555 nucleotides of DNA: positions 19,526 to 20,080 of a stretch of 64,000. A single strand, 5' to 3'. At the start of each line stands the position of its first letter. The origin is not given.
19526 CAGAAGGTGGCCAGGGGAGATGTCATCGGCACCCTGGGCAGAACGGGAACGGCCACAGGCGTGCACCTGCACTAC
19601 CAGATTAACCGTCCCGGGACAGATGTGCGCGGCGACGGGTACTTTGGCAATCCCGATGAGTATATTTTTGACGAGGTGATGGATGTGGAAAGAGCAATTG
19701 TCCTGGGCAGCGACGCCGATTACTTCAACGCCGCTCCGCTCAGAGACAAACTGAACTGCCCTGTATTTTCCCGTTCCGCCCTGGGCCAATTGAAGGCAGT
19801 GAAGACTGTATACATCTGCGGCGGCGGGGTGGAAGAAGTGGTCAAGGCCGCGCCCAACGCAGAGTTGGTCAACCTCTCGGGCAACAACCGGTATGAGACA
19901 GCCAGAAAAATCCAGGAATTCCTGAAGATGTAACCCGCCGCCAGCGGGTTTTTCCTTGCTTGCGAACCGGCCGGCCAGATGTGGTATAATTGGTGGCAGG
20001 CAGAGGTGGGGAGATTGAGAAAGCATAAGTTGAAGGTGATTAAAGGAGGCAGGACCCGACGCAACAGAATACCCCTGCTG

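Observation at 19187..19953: Candidate domesticated two-product endolysin: M23 peptidase with an internal start making a free cell-binding domain, behind a sigmaK-like promoter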

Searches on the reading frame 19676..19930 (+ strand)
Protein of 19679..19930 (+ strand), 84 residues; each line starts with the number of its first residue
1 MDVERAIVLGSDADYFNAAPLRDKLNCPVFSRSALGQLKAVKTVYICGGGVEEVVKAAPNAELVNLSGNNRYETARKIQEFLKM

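Call 3: search_protein_families(library=pfam, proteins=[window:19685-19930:+], max_evalue=1)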
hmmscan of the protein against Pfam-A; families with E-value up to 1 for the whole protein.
window:19685-19930:+ (82 aa): 1 family
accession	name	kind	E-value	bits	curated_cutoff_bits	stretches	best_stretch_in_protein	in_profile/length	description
PF04122.17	CW_binding_2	-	0.0011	19.9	24.9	1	64-78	2-16/73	Cell wall binding domain 2 (CWB2)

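Call 5: search_solved_structures(query=window:19679-19930:+, max_evalue=10, show_alignments=5)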
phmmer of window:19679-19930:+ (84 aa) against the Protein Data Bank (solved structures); distinct sequences matched with E-value up to 10: 4.
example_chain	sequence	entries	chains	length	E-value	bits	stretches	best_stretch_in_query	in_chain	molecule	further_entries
5a6s_B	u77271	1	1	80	0.0003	24.4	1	4-83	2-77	ENDOLYSIN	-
4cu2_A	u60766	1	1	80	0.00039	24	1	4-83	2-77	ENDOLYSIN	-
5a6s_A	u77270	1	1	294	0.0013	22.4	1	2-83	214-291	ENDOLYSIN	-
4cu5_A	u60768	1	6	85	0.033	17.9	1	42-82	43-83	ENDOLYSIN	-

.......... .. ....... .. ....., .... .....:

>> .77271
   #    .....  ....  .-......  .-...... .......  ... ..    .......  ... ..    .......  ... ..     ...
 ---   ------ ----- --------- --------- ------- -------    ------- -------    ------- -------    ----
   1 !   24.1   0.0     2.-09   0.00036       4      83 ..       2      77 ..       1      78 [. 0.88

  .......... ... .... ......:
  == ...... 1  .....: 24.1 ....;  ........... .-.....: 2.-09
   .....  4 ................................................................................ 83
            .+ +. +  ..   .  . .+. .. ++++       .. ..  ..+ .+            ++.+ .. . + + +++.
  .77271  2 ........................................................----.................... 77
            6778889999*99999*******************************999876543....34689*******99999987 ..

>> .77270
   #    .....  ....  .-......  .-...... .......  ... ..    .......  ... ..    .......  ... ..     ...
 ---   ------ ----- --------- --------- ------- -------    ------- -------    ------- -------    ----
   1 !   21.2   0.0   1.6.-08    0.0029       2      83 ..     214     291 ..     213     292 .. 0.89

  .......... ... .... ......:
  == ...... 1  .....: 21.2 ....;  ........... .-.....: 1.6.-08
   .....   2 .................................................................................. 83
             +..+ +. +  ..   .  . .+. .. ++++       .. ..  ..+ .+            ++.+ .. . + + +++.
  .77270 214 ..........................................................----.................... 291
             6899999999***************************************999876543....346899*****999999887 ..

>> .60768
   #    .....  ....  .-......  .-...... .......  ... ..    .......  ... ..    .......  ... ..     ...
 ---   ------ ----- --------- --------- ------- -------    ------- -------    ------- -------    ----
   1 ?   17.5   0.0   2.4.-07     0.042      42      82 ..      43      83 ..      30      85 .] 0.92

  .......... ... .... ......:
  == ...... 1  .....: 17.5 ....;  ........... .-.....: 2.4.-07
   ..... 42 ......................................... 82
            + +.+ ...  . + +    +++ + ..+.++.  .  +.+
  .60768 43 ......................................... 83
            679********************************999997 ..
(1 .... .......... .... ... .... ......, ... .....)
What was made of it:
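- Wall-binding domain: single sequence against CTP1L E 3e-4 and against CD27L 0.03 (call 5).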

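Call 12: search_solved_structures(query=A2, max_evalue=10, show_alignments=5)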
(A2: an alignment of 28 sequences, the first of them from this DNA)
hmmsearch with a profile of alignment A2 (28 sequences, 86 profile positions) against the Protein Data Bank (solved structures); distinct sequences matched with E-value up to 10: 17.
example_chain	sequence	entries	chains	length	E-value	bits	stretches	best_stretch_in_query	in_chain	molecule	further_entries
5j6q_A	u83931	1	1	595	9.2e-09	38.4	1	5-85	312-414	Cell wall binding protein cwp8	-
5a6s_B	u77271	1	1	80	6.2e-08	35.8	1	4-85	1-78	ENDOLYSIN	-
4cu2_A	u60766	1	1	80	1.6e-07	34.5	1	5-85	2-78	ENDOLYSIN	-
5a6s_A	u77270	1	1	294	2.1e-07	34.1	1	2-85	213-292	ENDOLYSIN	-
5j72_A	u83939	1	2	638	8.8e-05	25.7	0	62-81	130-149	Putative N-acetylmuramoyl-L-alanine amidase,autolysin cwp6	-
9f8f_B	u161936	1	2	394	0.0001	25.4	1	39-81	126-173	SLPH - S-layer protein HMW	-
9f8e_B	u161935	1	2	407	0.00018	24.7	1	3-82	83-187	S-layer protein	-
7acy_B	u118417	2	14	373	0.00026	24.2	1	39-81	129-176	S-layer protein | Precursor of the S-layer proteins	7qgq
7acx_B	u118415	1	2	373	0.00027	24.1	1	40-81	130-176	S-layer protein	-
7acz_B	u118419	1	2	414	0.00034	23.8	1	5-81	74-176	SLPH (HMW SLP)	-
8bby_B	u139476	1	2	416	0.00035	23.8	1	5-81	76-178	S-layer protein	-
4cu5_A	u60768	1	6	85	0.011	19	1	41-84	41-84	ENDOLYSIN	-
8xks_R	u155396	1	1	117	0.43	13.8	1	19-80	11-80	Acyl carrier protein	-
8xqw_J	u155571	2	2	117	0.47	13.7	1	19-80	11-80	ACP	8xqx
4h98_A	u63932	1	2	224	1.9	11.8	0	26-51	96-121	Dihydrofolate Reductase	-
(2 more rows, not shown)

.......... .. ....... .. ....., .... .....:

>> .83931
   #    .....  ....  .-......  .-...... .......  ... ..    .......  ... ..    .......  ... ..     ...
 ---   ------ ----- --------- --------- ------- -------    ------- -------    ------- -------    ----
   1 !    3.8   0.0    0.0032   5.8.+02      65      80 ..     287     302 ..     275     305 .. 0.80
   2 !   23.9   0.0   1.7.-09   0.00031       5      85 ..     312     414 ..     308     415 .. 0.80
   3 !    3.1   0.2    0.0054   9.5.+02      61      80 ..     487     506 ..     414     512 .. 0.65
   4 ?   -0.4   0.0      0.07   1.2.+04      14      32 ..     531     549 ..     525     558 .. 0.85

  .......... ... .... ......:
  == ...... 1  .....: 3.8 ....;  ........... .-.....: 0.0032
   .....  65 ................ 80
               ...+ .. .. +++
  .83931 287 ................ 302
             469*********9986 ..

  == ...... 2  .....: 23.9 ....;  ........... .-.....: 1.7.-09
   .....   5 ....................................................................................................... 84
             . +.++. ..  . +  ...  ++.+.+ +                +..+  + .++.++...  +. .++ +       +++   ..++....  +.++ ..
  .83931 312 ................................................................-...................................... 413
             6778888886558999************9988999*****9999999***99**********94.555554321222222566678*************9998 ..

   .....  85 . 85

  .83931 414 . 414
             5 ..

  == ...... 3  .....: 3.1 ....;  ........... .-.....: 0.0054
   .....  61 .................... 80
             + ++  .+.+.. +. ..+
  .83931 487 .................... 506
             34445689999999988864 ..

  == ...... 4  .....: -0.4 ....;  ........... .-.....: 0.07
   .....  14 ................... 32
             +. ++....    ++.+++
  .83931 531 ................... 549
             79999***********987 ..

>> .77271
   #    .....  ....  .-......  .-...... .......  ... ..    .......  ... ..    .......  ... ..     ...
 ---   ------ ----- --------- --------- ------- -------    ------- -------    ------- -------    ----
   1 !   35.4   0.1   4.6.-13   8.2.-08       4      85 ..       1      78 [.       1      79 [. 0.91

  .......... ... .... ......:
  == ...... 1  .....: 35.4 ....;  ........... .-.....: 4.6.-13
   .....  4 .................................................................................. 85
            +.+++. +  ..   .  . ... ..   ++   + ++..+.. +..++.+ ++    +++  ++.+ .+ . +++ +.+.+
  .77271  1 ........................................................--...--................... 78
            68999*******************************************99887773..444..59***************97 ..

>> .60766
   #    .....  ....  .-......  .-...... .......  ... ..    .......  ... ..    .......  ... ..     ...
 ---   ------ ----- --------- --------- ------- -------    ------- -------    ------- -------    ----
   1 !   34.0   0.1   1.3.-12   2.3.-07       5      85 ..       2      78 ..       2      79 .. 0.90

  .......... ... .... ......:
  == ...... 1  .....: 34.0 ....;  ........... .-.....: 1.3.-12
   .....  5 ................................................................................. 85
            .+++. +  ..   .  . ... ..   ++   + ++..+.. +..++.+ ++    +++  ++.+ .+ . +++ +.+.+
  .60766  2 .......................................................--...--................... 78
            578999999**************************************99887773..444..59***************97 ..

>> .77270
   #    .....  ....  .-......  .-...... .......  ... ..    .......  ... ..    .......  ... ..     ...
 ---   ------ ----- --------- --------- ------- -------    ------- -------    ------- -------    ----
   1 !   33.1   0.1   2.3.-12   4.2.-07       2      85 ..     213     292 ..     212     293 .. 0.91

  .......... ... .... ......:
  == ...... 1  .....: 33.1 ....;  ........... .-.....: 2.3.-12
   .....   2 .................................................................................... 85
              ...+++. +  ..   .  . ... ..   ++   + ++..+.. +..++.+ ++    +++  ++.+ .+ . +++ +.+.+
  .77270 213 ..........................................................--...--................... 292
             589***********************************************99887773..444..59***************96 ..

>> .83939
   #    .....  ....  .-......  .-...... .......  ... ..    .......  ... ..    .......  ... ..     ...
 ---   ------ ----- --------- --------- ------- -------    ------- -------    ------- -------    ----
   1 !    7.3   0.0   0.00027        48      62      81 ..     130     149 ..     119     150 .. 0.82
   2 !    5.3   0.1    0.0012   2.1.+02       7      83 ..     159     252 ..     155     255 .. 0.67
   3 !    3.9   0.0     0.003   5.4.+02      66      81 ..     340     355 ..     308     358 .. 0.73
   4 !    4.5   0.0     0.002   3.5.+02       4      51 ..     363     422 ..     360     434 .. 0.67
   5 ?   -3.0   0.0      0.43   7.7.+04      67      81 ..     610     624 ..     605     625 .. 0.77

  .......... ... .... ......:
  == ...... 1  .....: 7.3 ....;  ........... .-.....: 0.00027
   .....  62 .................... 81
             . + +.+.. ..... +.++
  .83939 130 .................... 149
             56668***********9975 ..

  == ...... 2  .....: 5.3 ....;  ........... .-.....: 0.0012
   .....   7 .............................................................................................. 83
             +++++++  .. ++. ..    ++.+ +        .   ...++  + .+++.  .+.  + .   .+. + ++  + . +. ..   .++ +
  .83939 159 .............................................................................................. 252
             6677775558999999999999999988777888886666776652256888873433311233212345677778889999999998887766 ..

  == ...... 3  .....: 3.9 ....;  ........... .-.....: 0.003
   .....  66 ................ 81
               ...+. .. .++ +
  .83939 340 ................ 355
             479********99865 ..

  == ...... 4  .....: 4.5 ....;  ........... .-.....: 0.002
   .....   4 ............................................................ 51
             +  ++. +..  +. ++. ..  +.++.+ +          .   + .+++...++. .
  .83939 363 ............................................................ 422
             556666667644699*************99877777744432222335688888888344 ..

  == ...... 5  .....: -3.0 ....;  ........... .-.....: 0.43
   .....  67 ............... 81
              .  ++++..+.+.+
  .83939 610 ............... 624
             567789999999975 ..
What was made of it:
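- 19685..19933 (+): Internal reading frame from GTG (Val150, read as Met) to the shared stop. Predicted free wall-binding domain of 82 aa, 9.0 kDa. It aligns with residue 1 of the CTP1L secondary product 5a6s_B (calls 5, 12).
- On CTP1L/CS74L/CD27L-type endolysin wall-binding domain: CD27L 0.011 (calls 5, 12).
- On CWB2 (PF04122) cell-wall-binding proteins: Family profile against Cwp8 5j6q E 9e-9, and against SlpA CWB2 repeats about 1e-4 (call 12).
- Closest known: CWB2 modules of Clostridioides difficile Cwp and SlpA proteins. Same: Profile-level homology (E 9e-9 to a Cwp8 repeat, call 12).
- Family profile against CTP1L 6e-8 over the full length, and against Cwp8 CWB2 9e-9 (call 12).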

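Call 13: find_related_loci(query=A2, collection=metagenome_contigs, flank=6000)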
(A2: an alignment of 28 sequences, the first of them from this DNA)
Query A2 (85 aa) in metagenome_contigs; peptide patterns used: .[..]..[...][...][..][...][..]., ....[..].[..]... (x = any residue, [..] = any of these).
262 stretches matched a pattern; 25 encode a relative of the query (tblastn E <= 1e-3); 25 distinct loci.
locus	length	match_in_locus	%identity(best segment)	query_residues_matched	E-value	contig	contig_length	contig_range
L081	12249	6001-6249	70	1-83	6e-40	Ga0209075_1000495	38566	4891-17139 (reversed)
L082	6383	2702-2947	72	1-82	2e-36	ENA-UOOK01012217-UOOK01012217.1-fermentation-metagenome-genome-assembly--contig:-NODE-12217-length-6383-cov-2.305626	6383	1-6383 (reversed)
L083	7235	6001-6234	73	6-83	4e-36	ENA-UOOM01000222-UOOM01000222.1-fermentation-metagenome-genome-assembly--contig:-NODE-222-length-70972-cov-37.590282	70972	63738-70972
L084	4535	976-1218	70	4-84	1e-35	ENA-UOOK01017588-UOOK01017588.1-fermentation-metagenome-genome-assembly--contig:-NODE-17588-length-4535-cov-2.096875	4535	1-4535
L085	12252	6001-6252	64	1-84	8e-36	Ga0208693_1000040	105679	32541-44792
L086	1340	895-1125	43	4-84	1e-16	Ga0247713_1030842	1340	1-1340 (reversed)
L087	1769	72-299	47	4-84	8e-15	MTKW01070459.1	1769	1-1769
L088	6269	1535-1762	40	3-85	9e-14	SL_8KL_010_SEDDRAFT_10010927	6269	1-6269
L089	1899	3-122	63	45-84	9e-13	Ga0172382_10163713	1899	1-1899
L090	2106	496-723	31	4-83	5e-12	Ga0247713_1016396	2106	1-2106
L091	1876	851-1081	33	3-84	4e-10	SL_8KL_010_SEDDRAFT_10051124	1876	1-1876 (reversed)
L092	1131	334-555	35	6-84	8e-10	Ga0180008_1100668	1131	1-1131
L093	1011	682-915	31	4-84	3e-8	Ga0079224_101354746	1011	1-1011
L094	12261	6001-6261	38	11-81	1e-6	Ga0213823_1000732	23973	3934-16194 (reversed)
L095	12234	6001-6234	34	14-81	1e-5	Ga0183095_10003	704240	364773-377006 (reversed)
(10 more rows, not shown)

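Call 33: find_related_loci(query=A2, collection=viral_contigs, flank=5000)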
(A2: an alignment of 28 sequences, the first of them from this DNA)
Query A2 (85 aa) in viral_contigs; peptide patterns used: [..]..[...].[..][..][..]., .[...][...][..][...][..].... (x = any residue, [..] = any of these).
39 stretches matched a pattern, but none encodes a relative of the query by tblastn (E <= 1e-3).
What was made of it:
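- Tried and rejected: A viral_contigs scan with the wall-binding-domain alignment found nothing because the patterns were too family-specific (call 33).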

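Call 52: predict_structure(alignment_id=A2)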
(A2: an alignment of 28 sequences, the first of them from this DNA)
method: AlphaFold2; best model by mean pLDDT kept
length: 85 residues; sequences in the alignment: 28
mean_pLDDT: 90.8   pTM: 0.82
mean pLDDT of the five models: 90.8, 89.2, 88.7, 88.7, 87.5
residues with pLDDT >= 90: 63; 70-90: 19; 50-70: 3; < 50: 0
segments of 3 or more residues with pLDDT < 50: none
pLDDT, mean of each block of 10 residues (from residue 1): 82 91 94 86 92 91 94 94 94
secondary structure, 60 per line:
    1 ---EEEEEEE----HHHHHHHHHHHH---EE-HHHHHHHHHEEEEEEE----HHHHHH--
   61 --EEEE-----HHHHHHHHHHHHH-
elements in order: E4-10 H15-26 H33-41 E42-48 H53-58 E63-66 H72-84
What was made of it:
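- On CTP1L/CS74L/CD27L-type endolysin wall-binding domain: Domain-only model with pLDDT 91 (call 52).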

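Call 55: fold_search(model_id=the predicted structure, library=pdb)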
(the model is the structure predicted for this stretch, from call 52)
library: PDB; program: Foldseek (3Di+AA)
matches with E <= 10: 1559; with E <= 0.001: 4
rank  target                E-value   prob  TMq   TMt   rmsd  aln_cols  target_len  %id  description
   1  5a6s_A                1.3e-06  1.00  0.81  0.27   1.7        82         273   28  Crystal structure of the CTP1L endolysin reveals how its activity is regulated by a secondary translation product (released 2015-12-30)
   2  4cu2                  1.4e-06  1.00  0.78  0.83   1.8        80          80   28  C-terminal domain of CTP1L endolysin mutant V195P that reduces autoproteolysis (released 2014-08-06)
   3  5a6s_B                2.5e-06  1.00  0.79  0.85   1.8        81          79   27  Crystal structure of the CTP1L endolysin reveals how its activity is regulated by a secondary translation product (released 2015-12-30)
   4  4cu5_A                8.2e-04  1.00  0.72  0.72   2.9        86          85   21  C-terminal domain of endolysin from phage CD27L is a trigger and release factor (released 2014-08-06)
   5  6vg7_MODEL_1_A        1.5e-03  1.00  0.53  0.46   4.3       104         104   15  De novo designed Rossmann fold protein ROS2_49223 (released 2020-08-19)
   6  4b4k_A                1.5e-03  0.97  0.42  0.28   6.2       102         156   15  Crystal structure of Bacillus anthracis PurE (released 2012-08-08)
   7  4ay4_D                1.6e-03  0.96  0.42  0.28   6.3       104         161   15  crystal structure of Bacillus anthracis PurE (released 2013-01-30)
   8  3oow_A                1.7e-03  0.97  0.43  0.28   6.2       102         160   18  Octameric structure of the phosphoribosylaminoimidazole carboxylase catalytic subunit from Francisella tularensis subs (released 2010-09-15)
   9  2kpo_MODEL_1_A        2.2e-03  1.00  0.59  0.49   3.6        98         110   12  Solution NMR structure of de novo designed rossmann 2x2 fold protein, Northeast Structural Genomics Consortium (released 2009-12-01)
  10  3oow_C                2.2e-03  0.95  0.42  0.27   6.3       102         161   18  Octameric structure of the phosphoribosylaminoimidazole carboxylase catalytic subunit from Francisella tularensis subs (released 2010-09-15)
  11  3oow_G                4.3e-03  0.92  0.43  0.28   5.8       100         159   15  Octameric structure of the phosphoribosylaminoimidazole carboxylase catalytic subunit from Francisella tularensis subs (released 2010-09-15)
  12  3oow_B                4.3e-03  0.91  0.43  0.28   6.3       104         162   17  Octameric structure of the phosphoribosylaminoimidazole carboxylase catalytic subunit from Francisella tularensis subs (released 2010-09-15)
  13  3oow_D                4.9e-03  0.91  0.43  0.28   6.2       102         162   15  Octameric structure of the phosphoribosylaminoimidazole carboxylase catalytic subunit from Francisella tularensis subs (released 2010-09-15)
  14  6vga_MODEL_1_A        5.3e-03  0.98  0.50  0.44   4.5       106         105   17  De novo designed Rossmann fold protein ROS2_835 (released 2020-08-19)
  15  1xmp_B                5.3e-03  0.91  0.43  0.28   6.2       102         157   15  Crystal Structure of PurE (BA0288) from Bacillus anthracis at 1.8 Resolution (released 2004-11-16)
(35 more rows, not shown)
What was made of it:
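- On CTP1L/CS74L/CD27L-type endolysin wall-binding domain: The top four PDB hits are 5a6s_A/B, 4cu2 and 4cu5, with TM 0.72-0.85 and rmsd 1.7-2.9 A (call 55).
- Foldseek top four hits are CTP1L and CD27L domains, TM 0.72-0.85 (call 55). The wall-binding domain comes from endolysins that target the vegetative wall and is related to CWB2, which binds secondary wall polymers (calls 12, 55).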

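Call 73: search_protein_families(library=phrogs, proteins=[window:19685-19930:+], max_evalue=0.01)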
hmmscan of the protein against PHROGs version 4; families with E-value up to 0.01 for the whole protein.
window:19685-19930:+ (82 aa): 0 families

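Call 74: find_homologous_proteins(query=A2, max_evalue=0.001)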
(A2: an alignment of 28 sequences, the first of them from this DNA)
Query A2 (28 sequences) (85 aa, profile of the alignment): 2 proteins with E <= 0.001 among 936 candidates.
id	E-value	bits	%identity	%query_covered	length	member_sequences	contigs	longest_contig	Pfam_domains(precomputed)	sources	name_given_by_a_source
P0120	4.7e-37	144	74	95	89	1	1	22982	-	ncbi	-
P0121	3.8e-17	80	32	91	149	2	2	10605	PF01551.30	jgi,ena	-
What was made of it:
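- Tried and rejected: A profile search of the word-indexed protein database returned only two proteins (call 74).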

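Call 76: list_cluster_members(proteins=[P0120, P0009])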
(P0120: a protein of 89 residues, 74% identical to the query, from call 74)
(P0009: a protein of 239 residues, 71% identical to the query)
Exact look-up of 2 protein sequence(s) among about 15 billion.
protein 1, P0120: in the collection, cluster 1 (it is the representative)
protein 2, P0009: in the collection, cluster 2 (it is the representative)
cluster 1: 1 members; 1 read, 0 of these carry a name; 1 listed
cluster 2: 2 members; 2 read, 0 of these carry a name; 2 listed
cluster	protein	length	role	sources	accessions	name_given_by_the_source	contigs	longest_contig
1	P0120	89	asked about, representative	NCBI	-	-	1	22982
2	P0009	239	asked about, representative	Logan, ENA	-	-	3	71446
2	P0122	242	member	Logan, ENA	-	-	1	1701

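Call 78: search_dna_similar(query=window:19679-19930:+, collection=phages, mode=protein, max_evalue=0.01, max_rows=30)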
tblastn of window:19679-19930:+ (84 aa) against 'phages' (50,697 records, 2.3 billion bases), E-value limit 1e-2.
Records with a match: 2; places in all: 2; records where one place covers at least 80% of the query: 2.
Best place of each record, by identity: <60% 2.
By first word of the organism name: Clostridium 2.
By host as written in the record: Clostridium sporogenes 2.
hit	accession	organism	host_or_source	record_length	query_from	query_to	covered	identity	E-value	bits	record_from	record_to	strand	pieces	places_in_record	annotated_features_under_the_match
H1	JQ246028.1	Clostridium phage phi8074-B1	Clostridium sporogenes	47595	3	82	95%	35.0%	1e-4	44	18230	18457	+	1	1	endolysin CS74L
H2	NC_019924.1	Clostridium phage phi8074-B1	Clostridium sporogenes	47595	3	82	95%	35.0%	1e-4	44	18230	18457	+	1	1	endolysin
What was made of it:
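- On CTP1L/CS74L/CD27L-type endolysin wall-binding domain: CS74L 35% identity, E 1e-4 (call 78).
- Closest known: CTP1L. Same: The C-terminal wall-binding domain has the same fold and detectable sequence homology (calls 5, 12, 55, 78).
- CS74L matches at 35% identity (call 78).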

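Call 81: get_annotated_region(hit=H1, flank=1500)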
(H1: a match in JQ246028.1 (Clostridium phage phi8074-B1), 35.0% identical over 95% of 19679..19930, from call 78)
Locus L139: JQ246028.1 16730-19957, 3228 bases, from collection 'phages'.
description: Clostridium phage phi8074-B1, complete genome.
organism: Clostridium phage phi8074-B1 (NCBI taxid 1147137)
taxonomy: Viruses; Duplodnaviria; Heunggongvirae; Uroviricota; Caudoviricetes
host: Clostridium sporogenes; source: -; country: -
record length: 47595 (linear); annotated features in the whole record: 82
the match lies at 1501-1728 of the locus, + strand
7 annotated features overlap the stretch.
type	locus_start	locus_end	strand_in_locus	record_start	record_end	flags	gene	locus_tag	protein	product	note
CDS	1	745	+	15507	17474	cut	-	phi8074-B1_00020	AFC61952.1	putative phage tail protein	-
CDS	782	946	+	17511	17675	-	-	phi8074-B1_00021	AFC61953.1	hypothetical protein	-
CDS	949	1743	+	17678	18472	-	-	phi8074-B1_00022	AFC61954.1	endolysin CS74L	-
CDS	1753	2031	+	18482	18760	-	-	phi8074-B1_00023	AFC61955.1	hypothetical protein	-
CDS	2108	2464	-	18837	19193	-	-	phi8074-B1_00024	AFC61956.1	hypothetical protein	-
CDS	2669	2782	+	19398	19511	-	-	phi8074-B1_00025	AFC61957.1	hypothetical protein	-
CDS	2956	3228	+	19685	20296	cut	-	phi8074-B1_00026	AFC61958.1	hypothetical protein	-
